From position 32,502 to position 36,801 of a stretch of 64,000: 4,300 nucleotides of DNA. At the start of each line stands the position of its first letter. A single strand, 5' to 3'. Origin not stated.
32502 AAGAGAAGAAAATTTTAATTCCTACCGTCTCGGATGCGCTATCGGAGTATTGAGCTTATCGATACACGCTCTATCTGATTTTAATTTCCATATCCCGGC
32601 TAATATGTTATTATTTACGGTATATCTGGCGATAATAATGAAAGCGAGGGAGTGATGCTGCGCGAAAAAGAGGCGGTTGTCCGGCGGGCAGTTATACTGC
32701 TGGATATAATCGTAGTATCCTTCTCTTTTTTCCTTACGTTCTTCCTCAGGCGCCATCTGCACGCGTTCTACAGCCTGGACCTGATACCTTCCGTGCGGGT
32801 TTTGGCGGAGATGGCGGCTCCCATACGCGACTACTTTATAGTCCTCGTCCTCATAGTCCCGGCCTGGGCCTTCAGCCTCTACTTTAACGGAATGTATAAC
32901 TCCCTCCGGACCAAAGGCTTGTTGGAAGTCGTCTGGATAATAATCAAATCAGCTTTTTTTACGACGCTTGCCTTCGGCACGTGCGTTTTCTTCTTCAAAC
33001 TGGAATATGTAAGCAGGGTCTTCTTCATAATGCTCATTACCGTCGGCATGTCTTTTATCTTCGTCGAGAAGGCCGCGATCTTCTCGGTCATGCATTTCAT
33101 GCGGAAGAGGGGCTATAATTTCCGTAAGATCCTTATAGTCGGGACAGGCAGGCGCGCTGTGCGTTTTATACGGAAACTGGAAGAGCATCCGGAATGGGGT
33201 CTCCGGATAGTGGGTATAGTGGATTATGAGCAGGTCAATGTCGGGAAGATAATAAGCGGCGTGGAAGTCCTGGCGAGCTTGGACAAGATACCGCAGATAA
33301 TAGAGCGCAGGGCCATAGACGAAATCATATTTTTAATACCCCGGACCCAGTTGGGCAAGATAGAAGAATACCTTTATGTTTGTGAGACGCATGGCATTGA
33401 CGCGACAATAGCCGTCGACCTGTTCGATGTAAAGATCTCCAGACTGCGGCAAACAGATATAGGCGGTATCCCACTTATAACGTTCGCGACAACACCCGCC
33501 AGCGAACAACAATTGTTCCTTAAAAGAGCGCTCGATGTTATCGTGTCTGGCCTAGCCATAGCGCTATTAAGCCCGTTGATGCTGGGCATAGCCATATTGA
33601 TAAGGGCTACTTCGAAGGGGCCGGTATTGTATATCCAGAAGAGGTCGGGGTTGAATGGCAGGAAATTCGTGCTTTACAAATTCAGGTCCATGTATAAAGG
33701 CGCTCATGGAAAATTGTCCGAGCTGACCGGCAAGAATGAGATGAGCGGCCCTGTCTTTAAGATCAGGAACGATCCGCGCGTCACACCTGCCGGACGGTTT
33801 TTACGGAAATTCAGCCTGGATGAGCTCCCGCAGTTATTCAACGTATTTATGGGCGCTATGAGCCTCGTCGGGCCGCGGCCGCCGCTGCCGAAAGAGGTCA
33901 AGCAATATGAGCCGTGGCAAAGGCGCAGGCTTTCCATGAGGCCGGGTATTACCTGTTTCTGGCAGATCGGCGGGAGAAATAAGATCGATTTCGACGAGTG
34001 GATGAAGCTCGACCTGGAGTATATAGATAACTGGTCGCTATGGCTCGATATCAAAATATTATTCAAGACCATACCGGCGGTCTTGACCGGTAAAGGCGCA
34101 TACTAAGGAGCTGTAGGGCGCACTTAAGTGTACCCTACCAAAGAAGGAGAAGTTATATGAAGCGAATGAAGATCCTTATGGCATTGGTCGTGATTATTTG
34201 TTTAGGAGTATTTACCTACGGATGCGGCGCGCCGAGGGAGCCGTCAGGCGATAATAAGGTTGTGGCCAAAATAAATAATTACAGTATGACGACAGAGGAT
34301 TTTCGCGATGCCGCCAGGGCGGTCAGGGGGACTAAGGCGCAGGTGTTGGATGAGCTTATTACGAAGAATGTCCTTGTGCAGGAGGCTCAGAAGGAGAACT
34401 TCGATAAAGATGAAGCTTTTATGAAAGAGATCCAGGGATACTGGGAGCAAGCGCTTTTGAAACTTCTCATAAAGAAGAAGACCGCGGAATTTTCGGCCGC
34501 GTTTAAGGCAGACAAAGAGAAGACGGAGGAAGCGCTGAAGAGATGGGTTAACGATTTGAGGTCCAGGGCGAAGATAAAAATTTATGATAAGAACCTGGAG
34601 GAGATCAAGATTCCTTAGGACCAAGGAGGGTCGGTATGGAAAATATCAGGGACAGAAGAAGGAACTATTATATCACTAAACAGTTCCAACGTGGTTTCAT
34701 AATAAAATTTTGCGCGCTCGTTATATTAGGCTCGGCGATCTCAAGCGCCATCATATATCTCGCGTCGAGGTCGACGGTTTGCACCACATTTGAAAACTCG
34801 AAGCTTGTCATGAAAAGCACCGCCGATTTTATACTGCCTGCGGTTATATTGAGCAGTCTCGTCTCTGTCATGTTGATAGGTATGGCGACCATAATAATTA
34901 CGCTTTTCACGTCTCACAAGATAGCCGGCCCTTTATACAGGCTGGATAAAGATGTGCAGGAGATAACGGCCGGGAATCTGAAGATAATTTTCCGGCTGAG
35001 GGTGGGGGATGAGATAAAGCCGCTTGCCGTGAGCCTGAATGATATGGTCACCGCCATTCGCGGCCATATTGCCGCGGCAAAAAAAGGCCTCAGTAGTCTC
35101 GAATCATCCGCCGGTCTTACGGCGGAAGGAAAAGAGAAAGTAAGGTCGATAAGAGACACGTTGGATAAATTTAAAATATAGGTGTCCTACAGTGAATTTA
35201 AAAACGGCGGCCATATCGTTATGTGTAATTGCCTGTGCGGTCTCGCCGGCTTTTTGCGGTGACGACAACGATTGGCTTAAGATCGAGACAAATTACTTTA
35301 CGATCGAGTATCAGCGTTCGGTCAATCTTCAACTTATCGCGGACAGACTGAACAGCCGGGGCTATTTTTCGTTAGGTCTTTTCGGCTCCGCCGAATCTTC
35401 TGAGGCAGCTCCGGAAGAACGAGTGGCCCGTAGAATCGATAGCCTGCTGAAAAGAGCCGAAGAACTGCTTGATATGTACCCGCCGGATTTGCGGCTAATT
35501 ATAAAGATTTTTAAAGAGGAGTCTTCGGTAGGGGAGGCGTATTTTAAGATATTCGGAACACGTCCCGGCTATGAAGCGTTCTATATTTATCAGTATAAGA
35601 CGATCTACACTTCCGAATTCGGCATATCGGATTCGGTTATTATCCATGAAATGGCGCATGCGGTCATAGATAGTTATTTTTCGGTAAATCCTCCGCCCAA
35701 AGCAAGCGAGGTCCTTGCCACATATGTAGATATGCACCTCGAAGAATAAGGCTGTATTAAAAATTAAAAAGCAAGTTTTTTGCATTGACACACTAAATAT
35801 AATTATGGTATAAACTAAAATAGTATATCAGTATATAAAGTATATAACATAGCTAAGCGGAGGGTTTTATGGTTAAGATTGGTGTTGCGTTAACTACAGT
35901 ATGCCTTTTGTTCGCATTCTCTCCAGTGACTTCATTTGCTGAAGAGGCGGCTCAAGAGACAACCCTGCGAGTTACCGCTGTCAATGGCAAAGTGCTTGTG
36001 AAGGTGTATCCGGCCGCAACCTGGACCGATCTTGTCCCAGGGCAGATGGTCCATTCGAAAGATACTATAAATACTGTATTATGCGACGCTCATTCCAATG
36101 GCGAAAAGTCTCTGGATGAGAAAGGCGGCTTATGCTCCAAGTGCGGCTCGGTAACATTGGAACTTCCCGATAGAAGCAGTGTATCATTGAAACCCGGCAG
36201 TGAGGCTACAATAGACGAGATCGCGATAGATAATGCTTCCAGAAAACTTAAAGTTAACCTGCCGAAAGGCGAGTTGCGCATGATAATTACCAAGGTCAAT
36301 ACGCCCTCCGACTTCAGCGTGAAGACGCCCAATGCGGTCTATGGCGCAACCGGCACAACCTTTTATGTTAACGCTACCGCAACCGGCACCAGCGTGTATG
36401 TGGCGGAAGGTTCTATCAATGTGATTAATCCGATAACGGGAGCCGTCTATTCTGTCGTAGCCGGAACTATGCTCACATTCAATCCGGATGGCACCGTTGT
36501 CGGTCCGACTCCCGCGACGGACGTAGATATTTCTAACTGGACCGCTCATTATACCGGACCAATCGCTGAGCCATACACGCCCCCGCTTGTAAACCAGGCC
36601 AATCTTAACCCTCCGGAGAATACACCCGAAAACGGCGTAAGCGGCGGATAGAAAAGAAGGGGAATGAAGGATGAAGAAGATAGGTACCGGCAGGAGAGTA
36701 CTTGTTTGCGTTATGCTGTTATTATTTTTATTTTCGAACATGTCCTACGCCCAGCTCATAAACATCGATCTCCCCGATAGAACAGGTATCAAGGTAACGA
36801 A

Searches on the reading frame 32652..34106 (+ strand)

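Call 11: search_protein_families(library=pfam, proteins=[window:32652-34106:+], max_evalue=0.001)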
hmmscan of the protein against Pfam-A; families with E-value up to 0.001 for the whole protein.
window:32652-34106:+ (484 aa): 2 families
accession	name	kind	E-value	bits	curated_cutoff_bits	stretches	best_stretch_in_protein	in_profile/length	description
PF02397.22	Bac_transf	-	3e-69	232.6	27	1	291-478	1-178/179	Bacterial sugar transferase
PF13727.12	CoA_binding_3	-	4.5e-20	72.8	25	1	79-250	3-170/175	CoA-binding domain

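Call 58: search_protein_families(library=ncbifam, proteins=[window:32652-34106:+], max_evalue=0.0001)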
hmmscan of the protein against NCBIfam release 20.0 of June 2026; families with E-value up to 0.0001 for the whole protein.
window:32652-34106:+ (484 aa): 11 families
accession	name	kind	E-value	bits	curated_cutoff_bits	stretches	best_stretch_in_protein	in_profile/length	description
TIGR03025.1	EPS_sugtrans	subfamily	9.2e-132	440.4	295.55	1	17-484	2-445/445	exopolysaccharide biosynthesis polyprenyl glycosylphosphotransferase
TIGR03023.1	WcaJ_sugtrans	equivalog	2.1e-114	383.3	410.75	1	17-484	2-453/453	undecaprenyl-phosphate glucose phosphotransferase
TIGR03022.1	WbaP_sugtrans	subfamily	8.4e-99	331.9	403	1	15-484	2-456/456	undecaprenyl-phosphate galactose phosphotransferase WbaP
NF041877.1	EPS_EpsZ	equivalog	6.2e-94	315.2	800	1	105-483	82-458/459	exopolysaccharide biosynthesis polyisoprenyl-phosphate hexose-1-phosphate transferase EpsZ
TIGR03013.1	EpsB_2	subfamily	1.7e-63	215.3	393.35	1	58-483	27-442/443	TIGR03013 family XrtA/PEP-CTERM system glycosyltransferase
NF007518.0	PRK10124.1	equivalog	3.7e-60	204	684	1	62-484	50-464/464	undecaprenyl-phosphate glucose phosphotransferase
NF052601.1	undeca_RfbP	equivalog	1.2e-57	195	330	1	284-481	38-239/244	undecaprenyl-phosphate galactose phosphotransferase family protein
NF011751.0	PRK15204.1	equivalog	1e-52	179.3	907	1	62-484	60-476/476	undecaprenyl-phosphate galactose phosphotransferase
NF050817.1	PolSacchBiosHfsE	equivalog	4.7e-48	164.1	750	1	39-481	27-463/467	polysaccharide biosynthesis protein HfsE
NF045514.1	glycotran_HepC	equivalog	9.2e-23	80.7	140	1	287-410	113-211/220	heterocyst development glycosyltransferase HepC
NF003990.0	PRK05472.1-4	equivalog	5.4e-05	22.9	233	1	159-257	86-182/214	redox-sensing transcriptional repressor Rex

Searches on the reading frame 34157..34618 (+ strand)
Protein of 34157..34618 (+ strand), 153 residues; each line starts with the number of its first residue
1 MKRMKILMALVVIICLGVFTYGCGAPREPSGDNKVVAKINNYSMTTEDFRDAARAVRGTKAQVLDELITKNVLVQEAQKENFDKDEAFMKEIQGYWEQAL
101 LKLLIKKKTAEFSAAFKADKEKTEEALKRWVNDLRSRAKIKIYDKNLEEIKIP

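Call 11: search_protein_families(library=pfam, proteins=[window:34157-34618:+], max_evalue=0.001)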
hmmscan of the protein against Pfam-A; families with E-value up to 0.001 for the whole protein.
window:34157-34618:+ (153 aa): 2 families
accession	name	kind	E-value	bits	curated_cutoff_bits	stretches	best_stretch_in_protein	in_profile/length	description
PF13624.11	SurA_N_3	-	6.9e-07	29.7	27.2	1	5-83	12-107/162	SurA-like N-terminal domain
PF13623.11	SurA_N_2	-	3.6e-06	27.3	28.5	1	3-114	7-138/145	SurA-like N-terminal domain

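Call 58: search_protein_families(library=ncbifam, proteins=[window:34157-34618:+], max_evalue=0.0001)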
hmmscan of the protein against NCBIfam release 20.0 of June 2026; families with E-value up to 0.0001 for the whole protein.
window:34157-34618:+ (153 aa): 1 family
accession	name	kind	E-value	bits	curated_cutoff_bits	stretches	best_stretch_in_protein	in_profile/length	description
NF000809.0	PRK00059.1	equivalog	4.3e-05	23.1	303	0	51-131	77-155/336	peptidylprolyl isomerase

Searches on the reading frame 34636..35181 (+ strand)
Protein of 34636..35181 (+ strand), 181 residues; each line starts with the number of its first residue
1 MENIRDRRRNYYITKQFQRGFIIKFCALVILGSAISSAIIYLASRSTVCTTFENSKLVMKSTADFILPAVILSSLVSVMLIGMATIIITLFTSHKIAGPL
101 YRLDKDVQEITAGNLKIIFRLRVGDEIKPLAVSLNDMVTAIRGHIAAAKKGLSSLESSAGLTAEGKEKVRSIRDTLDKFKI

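Call 11: search_protein_families(library=pfam, proteins=[window:34636-35181:+], max_evalue=0.001)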
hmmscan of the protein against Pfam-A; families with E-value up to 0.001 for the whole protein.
window:34636-35181:+ (181 aa): 1 family
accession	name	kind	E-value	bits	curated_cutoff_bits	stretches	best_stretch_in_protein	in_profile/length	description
PF00672.30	HAMP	-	0.00017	22.3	25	1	95-142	5-52/53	HAMP domain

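Call 14: search_protein_families(library=pfam, proteins=[window:34636-35181:+], max_evalue=0.1)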
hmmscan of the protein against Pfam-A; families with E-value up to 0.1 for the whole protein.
window:34636-35181:+ (181 aa): 1 family
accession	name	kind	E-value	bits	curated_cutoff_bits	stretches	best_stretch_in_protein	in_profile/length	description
PF00672.30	HAMP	-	0.00017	22.3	25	1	95-142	5-52/53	HAMP domain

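Call 58: search_protein_families(library=ncbifam, proteins=[window:34636-35181:+], max_evalue=0.0001)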
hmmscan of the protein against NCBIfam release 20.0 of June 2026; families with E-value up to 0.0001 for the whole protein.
window:34636-35181:+ (181 aa): 5 families
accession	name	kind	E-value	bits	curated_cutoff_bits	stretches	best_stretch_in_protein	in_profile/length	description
NF058645.1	MCPCtpMPsAe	equivalog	1.3e-05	24.1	900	1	70-149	203-284/558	methyl-accepting chemotaxis protein CtpM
NF040691.1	MtrAB_MtrB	equivalog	2.2e-05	23.7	450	1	61-148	181-264/507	MtrAB system histidine kinase MtrB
NF033092.0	HK_WalK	equivalog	2.7e-05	23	725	1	78-145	183-250/594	cell wall metabolism sensor histidine kinase WalK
NF007007.0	PRK09470.1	equivalog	3.1e-05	23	486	1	76-154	175-251/463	envelope stress sensor histidine kinase CpxA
NF008025.0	PRK10755.1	equivalog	3.3e-05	22.7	314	1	28-142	21-137/362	two-component system sensor histidine kinase PmrB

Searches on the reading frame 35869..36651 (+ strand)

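Call 11: search_protein_families(library=pfam, proteins=[window:35869-36651:+], max_evalue=0.001)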
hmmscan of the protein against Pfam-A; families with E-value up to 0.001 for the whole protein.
window:35869-36651:+ (260 aa): 1 family
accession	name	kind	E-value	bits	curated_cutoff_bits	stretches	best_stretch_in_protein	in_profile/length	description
PF04773.18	FecR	-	2.5e-15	57.2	24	1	93-183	9-96/97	FecR protein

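Call 58: search_protein_families(library=ncbifam, proteins=[window:35869-36651:+], max_evalue=0.0001)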
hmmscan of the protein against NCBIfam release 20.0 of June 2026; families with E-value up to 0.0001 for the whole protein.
window:35869-36651:+ (260 aa): 4 families
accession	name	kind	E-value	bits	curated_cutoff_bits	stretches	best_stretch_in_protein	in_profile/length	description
NF047849.1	Lsa33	exception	7.2e-10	38.5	420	1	90-187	66-166/310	surface adhesin Lsa33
NF033165.1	lipo_LipL45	exception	1.2e-07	31.2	350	1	93-186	79-174/391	lipoprotein LipL45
NF047876.1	Lsa19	exception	7e-06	25.9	250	1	103-209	56-160/182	adhesin Lsa19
NF007296.1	PRK09774.1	equivalog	7.4e-06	25.3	385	1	96-207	116-223/313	ferric citrate uptake sigma factor regulator FecR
